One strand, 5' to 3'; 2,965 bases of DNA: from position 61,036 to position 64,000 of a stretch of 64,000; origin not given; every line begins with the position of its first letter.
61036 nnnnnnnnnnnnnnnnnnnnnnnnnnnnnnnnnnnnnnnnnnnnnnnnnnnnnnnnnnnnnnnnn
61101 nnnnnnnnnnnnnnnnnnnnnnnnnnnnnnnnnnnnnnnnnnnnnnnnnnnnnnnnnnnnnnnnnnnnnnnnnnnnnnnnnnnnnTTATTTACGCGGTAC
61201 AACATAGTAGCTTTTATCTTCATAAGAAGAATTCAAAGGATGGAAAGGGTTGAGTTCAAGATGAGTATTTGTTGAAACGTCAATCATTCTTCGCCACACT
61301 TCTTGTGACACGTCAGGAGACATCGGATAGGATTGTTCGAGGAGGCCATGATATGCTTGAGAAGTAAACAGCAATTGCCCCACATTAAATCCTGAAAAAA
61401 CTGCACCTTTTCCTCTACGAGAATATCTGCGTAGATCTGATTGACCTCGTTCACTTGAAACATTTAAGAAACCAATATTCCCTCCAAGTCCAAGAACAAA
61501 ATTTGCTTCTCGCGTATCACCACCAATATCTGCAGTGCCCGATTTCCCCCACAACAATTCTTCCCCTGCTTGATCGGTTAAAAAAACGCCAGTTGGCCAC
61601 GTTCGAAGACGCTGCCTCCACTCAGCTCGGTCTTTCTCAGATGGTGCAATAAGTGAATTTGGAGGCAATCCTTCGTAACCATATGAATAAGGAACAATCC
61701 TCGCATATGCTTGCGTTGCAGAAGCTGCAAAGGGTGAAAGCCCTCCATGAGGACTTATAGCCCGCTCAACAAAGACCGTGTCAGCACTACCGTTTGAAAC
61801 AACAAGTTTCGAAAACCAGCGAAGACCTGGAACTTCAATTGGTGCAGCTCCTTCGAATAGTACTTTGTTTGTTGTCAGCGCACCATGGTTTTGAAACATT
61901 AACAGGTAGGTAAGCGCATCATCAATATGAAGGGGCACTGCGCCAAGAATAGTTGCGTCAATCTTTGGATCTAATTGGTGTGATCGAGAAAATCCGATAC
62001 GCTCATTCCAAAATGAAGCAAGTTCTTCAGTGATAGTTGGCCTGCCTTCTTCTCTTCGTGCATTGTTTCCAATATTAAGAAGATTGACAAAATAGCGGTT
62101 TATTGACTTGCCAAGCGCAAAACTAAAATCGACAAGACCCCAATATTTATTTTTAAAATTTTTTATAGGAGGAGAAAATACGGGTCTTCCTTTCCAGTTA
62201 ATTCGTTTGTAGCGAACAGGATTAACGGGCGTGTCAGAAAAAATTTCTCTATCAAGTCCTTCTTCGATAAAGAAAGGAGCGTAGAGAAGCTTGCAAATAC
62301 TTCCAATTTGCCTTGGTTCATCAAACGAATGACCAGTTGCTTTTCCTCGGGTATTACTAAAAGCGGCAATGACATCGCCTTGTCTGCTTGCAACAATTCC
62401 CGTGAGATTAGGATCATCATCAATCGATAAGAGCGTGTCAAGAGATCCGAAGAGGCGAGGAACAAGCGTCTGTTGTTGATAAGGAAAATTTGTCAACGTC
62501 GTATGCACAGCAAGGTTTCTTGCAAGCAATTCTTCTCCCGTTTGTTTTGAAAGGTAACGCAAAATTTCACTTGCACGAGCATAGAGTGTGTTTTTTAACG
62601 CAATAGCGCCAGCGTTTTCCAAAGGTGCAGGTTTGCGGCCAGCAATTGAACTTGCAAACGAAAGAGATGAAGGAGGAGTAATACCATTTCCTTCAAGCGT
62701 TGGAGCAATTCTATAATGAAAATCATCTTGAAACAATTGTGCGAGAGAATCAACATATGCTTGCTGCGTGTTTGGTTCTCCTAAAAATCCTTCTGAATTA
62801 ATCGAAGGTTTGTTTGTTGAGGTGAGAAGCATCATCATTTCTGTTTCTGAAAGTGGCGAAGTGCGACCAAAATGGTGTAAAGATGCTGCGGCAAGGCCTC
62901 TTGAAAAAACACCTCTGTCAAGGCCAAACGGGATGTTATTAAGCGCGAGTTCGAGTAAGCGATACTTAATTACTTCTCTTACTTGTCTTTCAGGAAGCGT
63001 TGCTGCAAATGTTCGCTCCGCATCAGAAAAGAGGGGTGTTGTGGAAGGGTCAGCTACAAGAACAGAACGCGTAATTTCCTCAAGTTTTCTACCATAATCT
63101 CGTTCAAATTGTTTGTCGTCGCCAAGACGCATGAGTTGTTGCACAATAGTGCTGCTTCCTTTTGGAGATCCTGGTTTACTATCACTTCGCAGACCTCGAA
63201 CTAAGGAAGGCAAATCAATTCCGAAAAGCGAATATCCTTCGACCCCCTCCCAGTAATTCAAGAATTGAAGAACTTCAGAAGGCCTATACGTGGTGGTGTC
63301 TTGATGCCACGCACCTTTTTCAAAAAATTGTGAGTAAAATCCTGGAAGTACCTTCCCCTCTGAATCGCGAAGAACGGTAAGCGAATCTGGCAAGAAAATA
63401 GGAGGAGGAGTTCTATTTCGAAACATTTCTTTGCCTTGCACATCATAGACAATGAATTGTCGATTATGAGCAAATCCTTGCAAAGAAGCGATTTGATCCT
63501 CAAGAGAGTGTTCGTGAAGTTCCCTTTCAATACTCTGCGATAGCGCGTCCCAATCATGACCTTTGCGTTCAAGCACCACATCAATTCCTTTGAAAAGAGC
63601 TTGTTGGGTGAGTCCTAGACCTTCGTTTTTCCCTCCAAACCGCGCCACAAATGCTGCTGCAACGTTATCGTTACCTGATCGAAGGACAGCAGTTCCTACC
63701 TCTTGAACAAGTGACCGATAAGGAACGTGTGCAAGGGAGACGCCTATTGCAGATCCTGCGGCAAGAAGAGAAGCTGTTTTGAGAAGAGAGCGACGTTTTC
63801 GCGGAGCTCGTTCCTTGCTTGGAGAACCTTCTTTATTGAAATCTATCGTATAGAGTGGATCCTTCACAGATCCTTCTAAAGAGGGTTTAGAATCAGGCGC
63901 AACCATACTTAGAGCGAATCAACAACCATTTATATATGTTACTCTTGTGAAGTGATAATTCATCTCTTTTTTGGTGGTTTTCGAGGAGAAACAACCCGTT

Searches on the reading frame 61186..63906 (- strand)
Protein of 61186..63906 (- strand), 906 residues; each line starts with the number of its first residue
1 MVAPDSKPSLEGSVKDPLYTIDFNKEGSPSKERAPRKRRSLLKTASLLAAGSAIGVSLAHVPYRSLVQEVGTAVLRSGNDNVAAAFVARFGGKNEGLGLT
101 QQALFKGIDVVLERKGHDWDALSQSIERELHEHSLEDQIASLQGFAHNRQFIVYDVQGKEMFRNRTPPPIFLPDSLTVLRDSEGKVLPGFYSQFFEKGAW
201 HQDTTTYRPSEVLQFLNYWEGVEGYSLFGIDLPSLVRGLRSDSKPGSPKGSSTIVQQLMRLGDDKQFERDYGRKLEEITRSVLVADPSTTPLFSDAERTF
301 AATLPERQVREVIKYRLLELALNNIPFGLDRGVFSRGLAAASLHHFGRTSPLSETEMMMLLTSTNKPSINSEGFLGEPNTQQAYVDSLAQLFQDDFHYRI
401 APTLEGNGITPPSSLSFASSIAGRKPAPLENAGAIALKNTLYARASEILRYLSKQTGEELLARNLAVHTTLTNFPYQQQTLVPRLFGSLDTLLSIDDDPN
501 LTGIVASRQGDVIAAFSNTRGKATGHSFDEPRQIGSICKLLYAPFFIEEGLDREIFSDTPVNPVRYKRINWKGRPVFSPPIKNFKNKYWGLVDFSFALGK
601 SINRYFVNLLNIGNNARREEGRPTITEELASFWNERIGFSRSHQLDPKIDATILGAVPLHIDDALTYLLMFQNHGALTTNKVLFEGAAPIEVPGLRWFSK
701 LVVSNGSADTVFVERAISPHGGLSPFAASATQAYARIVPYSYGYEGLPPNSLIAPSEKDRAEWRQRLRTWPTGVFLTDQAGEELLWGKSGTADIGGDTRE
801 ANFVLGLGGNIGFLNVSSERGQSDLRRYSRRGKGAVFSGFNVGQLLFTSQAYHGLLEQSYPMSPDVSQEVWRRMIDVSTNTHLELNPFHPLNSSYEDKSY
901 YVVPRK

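Call 10: search_protein_families(library=pfam, proteins=[window:61186-63906:-], max_evalue=0.01)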
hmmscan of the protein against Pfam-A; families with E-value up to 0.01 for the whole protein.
window:61186-63906:- (906 aa): 1 family
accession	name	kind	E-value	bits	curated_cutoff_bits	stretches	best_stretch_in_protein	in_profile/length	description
PF00912.28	Transgly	-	4e-11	43.1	27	1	215-370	29-157/178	Transglycosylase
